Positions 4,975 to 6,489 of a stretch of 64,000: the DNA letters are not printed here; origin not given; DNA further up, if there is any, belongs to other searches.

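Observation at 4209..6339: Split ArsA: two tandem, overlapping half-ArsA/Get3-like ATPase genes immediately after an acyl-CoA ligase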

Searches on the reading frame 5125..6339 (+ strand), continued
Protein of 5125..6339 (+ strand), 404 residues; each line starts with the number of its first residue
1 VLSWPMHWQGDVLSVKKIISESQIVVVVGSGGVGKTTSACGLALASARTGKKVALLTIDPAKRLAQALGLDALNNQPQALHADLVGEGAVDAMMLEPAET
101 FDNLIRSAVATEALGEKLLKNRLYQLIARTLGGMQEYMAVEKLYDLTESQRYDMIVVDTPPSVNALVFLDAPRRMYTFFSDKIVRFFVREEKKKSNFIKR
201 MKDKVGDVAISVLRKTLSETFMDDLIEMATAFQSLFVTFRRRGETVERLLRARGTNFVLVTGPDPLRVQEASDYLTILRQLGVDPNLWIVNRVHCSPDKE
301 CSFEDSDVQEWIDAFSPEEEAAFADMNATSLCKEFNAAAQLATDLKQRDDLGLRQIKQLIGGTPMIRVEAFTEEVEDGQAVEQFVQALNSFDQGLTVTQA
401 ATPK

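Call 61: search_solved_structures(query=window:5140-6336:+, max_evalue=1e-14, show_alignments=2)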
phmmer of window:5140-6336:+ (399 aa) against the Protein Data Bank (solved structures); distinct sequences matched with E-value up to 1e-14: 3.
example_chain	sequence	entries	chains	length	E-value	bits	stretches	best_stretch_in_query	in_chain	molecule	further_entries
6bs3_B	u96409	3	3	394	4.9e-54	187.2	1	16-363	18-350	Anion transporter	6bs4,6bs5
1f48_A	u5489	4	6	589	5.9e-16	61.9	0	22-174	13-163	ARSENITE-TRANSLOCATING ATPASE | ARSENICAL PUMP-DRIVING ATPASE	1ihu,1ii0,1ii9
9nbl_A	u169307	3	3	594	6.9e-15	58.4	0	20-71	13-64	Arsenite transporter ATPase-like protein,arsA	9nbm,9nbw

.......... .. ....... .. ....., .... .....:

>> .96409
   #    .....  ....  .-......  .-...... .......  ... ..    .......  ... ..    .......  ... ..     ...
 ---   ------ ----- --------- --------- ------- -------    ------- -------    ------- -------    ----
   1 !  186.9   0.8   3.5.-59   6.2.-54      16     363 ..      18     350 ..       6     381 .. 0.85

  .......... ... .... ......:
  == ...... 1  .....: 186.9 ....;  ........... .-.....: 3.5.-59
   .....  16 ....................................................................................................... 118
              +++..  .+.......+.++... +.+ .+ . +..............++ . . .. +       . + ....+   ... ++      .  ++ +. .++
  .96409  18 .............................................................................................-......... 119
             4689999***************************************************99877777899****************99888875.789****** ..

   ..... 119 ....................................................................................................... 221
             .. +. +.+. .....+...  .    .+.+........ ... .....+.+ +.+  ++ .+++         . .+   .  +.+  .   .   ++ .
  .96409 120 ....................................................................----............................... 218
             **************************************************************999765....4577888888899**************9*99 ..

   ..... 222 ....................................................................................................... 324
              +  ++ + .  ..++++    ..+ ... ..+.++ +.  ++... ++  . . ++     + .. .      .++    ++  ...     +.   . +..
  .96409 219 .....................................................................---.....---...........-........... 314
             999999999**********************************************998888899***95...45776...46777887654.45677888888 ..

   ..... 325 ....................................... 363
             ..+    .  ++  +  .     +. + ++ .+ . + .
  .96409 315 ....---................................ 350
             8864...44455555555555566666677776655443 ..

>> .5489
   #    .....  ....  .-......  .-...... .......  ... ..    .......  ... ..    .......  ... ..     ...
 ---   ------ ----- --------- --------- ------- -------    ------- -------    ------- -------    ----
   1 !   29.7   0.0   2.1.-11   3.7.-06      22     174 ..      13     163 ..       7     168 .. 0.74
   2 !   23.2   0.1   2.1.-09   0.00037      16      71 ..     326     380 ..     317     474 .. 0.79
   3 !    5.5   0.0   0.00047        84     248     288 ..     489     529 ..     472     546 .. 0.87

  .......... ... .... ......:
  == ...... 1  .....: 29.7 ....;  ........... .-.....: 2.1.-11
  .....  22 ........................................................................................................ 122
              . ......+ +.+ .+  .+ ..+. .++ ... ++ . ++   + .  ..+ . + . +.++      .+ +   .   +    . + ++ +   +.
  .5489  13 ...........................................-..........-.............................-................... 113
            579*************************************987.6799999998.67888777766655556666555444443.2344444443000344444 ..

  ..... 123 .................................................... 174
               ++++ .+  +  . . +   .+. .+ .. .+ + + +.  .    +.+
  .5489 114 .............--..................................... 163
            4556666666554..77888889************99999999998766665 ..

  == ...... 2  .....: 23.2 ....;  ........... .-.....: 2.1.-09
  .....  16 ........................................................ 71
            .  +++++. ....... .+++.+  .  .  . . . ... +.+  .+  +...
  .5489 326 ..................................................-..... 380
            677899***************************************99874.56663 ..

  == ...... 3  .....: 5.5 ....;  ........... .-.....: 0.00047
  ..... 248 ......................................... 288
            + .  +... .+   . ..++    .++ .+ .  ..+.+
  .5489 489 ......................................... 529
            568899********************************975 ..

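Call 62: find_encoding_contigs(protein=P0037, flank=8000, max_places=1)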
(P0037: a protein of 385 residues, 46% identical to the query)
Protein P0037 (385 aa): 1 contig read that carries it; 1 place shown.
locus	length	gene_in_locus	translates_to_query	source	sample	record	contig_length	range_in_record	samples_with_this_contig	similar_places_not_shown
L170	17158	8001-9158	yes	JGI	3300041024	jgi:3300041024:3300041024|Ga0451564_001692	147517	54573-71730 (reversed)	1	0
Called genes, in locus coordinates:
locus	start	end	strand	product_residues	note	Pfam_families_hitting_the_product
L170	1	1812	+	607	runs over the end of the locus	PF16697:Yop-YscD_cpl, PF00498:FHA (weak), PF01590:GAF, PF13185:GAF_2, PF13492:GAF_3 (weak), PF00158:Sigma54_activat, PF14532:Sigma54_activ_2, PF25601:AAA_lid_14, +2 more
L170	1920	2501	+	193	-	-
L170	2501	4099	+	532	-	PF13620:CarboxypepD_reg (weak)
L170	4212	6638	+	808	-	PF02190:LON_substr_bdg, PF00004:AAA, PF07728:AAA_5, PF22667:Lon_lid, PF05362:Lon_C, PF13541:ChlI (weak)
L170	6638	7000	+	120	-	-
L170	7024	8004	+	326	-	PF02374:ArsA_ATPase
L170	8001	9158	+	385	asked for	PF03308:MeaB (faint), PF01656:CbiA, PF02374:ArsA_ATPase, PF13614:AAA_31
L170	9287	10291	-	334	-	-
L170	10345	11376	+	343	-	PF04055:Radical_SAM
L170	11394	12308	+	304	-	-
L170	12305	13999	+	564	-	PF02366:PMT (faint), PF13231:PMT_2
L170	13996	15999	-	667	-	-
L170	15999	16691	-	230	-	-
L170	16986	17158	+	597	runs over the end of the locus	-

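Call 63: find_encoding_contigs(protein=P0061, flank=8000, max_places=1)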
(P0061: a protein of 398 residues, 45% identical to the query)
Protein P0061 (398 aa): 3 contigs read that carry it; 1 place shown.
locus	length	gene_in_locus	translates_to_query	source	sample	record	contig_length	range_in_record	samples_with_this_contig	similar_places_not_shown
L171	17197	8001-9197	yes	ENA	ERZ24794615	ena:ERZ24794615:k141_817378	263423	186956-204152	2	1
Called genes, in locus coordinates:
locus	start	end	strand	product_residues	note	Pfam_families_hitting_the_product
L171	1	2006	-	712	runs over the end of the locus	PF00069:Pkinase, PF07714:PK_Tyr_Ser-Thr, PF03109:ABC1 (weak)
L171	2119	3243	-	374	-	PF00365:PFK, PF01513:NAD_kinase (weak)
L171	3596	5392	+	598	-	PF00501:AMP-binding, PF23562:AMP-binding_C_3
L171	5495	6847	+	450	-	PF13517:FG-GAP_3 (faint), PF25302:NADase_transloc, PF00754:F5_F8_type_C (weak)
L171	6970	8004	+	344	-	PF01656:CbiA (weak), PF02374:ArsA_ATPase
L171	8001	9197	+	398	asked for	PF10609:ParA (weak), PF01656:CbiA, PF02374:ArsA_ATPase, PF13614:AAA_31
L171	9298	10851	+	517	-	PF00089:Trypsin, PF13365:Trypsin_2 (weak)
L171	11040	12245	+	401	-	PF00089:Trypsin, PF13365:Trypsin_2, PF07603:Lcl_C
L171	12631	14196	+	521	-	PF00117:GATase, PF07722:Peptidase_C26, PF02540:NAD_synthase (weak), PF03054:tRNA_Me_trans (faint), PF00958:GMP_synt_C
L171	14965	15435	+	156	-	-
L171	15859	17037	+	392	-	PF04055:Radical_SAM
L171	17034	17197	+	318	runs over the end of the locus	-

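Call 64: find_encoding_contigs(protein=P0082, flank=8000, max_places=1)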
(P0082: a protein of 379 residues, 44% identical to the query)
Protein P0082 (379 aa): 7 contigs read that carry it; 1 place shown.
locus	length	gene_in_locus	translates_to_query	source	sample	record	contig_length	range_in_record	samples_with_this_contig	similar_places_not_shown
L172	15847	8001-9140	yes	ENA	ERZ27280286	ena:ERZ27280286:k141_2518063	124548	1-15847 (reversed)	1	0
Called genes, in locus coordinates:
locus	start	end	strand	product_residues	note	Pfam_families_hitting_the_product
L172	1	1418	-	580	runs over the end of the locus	-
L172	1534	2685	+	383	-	PF02547:Queuosine_synth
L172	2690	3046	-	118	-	PF25601:AAA_lid_14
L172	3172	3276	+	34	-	-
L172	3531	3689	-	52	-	-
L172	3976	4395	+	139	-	PF00581:Rhodanese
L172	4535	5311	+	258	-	PF12974:Phosphonate-bd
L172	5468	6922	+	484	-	-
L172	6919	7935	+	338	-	PF02374:ArsA_ATPase, PF01656:CbiA (weak), PF02374:ArsA_ATPase (weak)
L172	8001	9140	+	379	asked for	PF03308:MeaB (faint), PF10609:ParA (weak), PF01656:CbiA, PF02374:ArsA_ATPase, PF13614:AAA_31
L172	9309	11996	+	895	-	PF04734:Ceramidase_alk (faint)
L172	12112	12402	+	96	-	-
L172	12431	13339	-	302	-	PF01575:MaoC_dehydratas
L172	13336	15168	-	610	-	-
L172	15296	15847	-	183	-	?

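Call 74: search_protein_families(library=ncbifam, proteins=[L085:7045-8001:+, L085:8001-9170:+, L034:5794-6729:+, L010:4928-6001:+, L026:4970-6013:+, L026:6013-7137:+, L152:2124-3038:+], max_evalue=1e-8)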
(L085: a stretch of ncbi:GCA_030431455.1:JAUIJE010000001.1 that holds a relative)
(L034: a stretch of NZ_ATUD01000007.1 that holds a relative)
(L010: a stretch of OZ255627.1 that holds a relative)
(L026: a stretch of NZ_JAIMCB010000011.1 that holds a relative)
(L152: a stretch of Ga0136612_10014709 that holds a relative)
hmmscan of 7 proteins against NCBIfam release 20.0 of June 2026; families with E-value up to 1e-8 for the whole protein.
L085:7045-8001:+ (319 aa): 4 families
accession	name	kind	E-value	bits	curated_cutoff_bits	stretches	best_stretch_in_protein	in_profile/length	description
NF053622.1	ATPseBagAMYCTU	equivalog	1.5e-15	57.5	400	1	25-254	6-241/325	ATPase BagA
TIGR00345.1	GET3_arsA_TRC40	subfamily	1.5e-14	54.2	135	0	30-174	1-149/299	TRC40/GET3/ArsA family transport-energizing ATPase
NF041417.1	ArsA_halo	exception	2.9e-12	46.1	800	1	27-241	13-238/617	arsenical pump-driving ATPase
TIGR04291.1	arsen_driv_ArsA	equivalog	1.5e-11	43.7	650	0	129-224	413-509/565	arsenical pump-driving ATPase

L085:8001-9170:+ (390 aa): 5 families
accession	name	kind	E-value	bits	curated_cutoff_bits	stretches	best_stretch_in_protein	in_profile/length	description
NF053621.1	ATPseBagBMYCTU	equivalog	1.7e-87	294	521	1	19-381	10-367/371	ATPase BagB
TIGR00345.1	GET3_arsA_TRC40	subfamily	7.7e-22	78.2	135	1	27-297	3-245/299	TRC40/GET3/ArsA family transport-energizing ATPase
NF041417.1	ArsA_halo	exception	1.1e-12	47.5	800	1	19-177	331-488/617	arsenical pump-driving ATPase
TIGR04291.1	arsen_driv_ArsA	equivalog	5.3e-11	41.9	650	1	24-180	6-160/565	arsenical pump-driving ATPase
NF053622.1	ATPseBagAMYCTU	equivalog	2.4e-09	37.1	400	0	19-100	5-85/325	ATPase BagA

L034:5794-6729:+ (312 aa): 5 families
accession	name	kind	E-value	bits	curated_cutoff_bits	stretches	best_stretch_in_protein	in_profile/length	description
NF053622.1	ATPseBagAMYCTU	equivalog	1.5e-38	133.1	400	1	6-253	7-258/325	ATPase BagA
TIGR00345.1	GET3_arsA_TRC40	subfamily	6.7e-25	88.2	135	1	10-159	1-151/299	TRC40/GET3/ArsA family transport-energizing ATPase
NF041417.1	ArsA_halo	exception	3.5e-18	65.6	800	1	6-223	12-238/617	arsenical pump-driving ATPase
TIGR04291.1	arsen_driv_ArsA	equivalog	1.3e-17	63.7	650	1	8-159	5-156/565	arsenical pump-driving ATPase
NF053621.1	ATPseBagBMYCTU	equivalog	2.2e-10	40.2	521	0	6-158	12-165/371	ATPase BagB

L010:4928-6001:+ (358 aa): 5 families
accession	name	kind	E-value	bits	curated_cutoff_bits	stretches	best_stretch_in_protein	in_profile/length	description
NF053622.1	ATPseBagAMYCTU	equivalog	4.8e-44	151.1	400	1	23-289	5-265/325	ATPase BagA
TIGR00345.1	GET3_arsA_TRC40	subfamily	3e-19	69.7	135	1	30-179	2-144/299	TRC40/GET3/ArsA family transport-energizing ATPase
NF041417.1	ArsA_halo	exception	3.2e-14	52.6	800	1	24-252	332-561/617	arsenical pump-driving ATPase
TIGR04291.1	arsen_driv_ArsA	equivalog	8.1e-13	47.9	650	0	162-249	435-523/565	arsenical pump-driving ATPase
NF053621.1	ATPseBagBMYCTU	equivalog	9.1e-12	44.7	521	1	24-180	11-160/371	ATPase BagB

L026:4970-6013:+ (348 aa): 5 families
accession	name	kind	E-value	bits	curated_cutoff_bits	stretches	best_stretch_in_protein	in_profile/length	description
NF053622.1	ATPseBagAMYCTU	equivalog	5.1e-41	141.2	400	1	23-318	5-303/325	ATPase BagA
TIGR00345.1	GET3_arsA_TRC40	subfamily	4.8e-15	55.8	135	1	30-188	2-146/299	TRC40/GET3/ArsA family transport-energizing ATPase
NF041417.1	ArsA_halo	exception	7.8e-14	51.3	800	1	24-258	332-560/617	arsenical pump-driving ATPase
TIGR04291.1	arsen_driv_ArsA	equivalog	3.5e-13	49.1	650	0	25-68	320-363/565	arsenical pump-driving ATPase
NF053621.1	ATPseBagBMYCTU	equivalog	2.4e-10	40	521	1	23-192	10-165/371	ATPase BagB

L026:6013-7137:+ (375 aa): 5 families
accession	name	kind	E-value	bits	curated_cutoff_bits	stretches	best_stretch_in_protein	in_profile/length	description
NF053621.1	ATPseBagBMYCTU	equivalog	4.1e-106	355.2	521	1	12-366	7-368/371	ATPase BagB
TIGR00345.1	GET3_arsA_TRC40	subfamily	7.8e-25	88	135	1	21-284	3-243/299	TRC40/GET3/ArsA family transport-energizing ATPase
TIGR04291.1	arsen_driv_ArsA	equivalog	1.1e-14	54.1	650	1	19-174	7-160/565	arsenical pump-driving ATPase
NF041417.1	ArsA_halo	exception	2e-14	53.2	800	1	19-167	337-484/617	arsenical pump-driving ATPase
NF053622.1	ATPseBagAMYCTU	equivalog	5.7e-14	52.3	400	1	17-94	9-85/325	ATPase BagA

L152:2124-3038:+ (305 aa): 5 families
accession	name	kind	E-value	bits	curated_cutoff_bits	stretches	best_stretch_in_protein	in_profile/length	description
NF053622.1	ATPseBagAMYCTU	equivalog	4.6e-40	138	400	1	4-245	4-247/325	ATPase BagA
TIGR00345.1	GET3_arsA_TRC40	subfamily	3.3e-29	102.4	135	1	11-162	1-150/299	TRC40/GET3/ArsA family transport-energizing ATPase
TIGR04291.1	arsen_driv_ArsA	equivalog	9.6e-20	70.8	650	1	8-163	4-156/565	arsenical pump-driving ATPase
NF041417.1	ArsA_halo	exception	1.3e-17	63.7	800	1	8-236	13-245/617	arsenical pump-driving ATPase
NF053621.1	ATPseBagBMYCTU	equivalog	5.2e-14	52.1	521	1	6-161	11-164/371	ATPase BagB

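Call 78: predict_structure(alignment_id=A1)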
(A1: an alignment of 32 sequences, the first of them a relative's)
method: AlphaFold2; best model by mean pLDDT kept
length: 399 residues; sequences in the alignment: 32
mean_pLDDT: 80.8   pTM: 0.80
mean pLDDT of the five models: 80.8, 80.5, 78.3, 77.8, 77.6
residues with pLDDT >= 90: 159; 70-90: 157; 50-70: 50; < 50: 33
segments of 3 or more residues with pLDDT < 50: 1-6, 185-194, 196-201, 390-399
pLDDT, mean of each block of 10 residues (from residue 1): 47 91 91 93 97 86 90 95 96 83 82 76 67 91 96 86 84 61 47 47 54 68 77 86 92 95 94 91 90 79 90 84 90 89 94 92 72 76 70 38
secondary structure, 60 per line:
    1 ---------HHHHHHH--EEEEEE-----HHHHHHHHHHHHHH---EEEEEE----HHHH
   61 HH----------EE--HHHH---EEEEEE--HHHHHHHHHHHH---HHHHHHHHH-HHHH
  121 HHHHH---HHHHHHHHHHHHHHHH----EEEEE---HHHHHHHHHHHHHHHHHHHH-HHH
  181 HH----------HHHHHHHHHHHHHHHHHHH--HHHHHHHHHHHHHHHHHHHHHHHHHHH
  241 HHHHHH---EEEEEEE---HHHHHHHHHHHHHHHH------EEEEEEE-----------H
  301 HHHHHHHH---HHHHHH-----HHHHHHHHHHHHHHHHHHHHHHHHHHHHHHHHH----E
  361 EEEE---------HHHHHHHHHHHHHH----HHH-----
elements in order: H10-16 E19-24 H30-43 E47-52 H57-62 H77-80 E84-89 H92-103 H107-115 H117-125 H129-144 E149-153 H157-176 H178-182 H193-211 H214-246 E250-256 H260-275 E282-288 H300-308 H312-317 H323-355 E360-364 H374-387
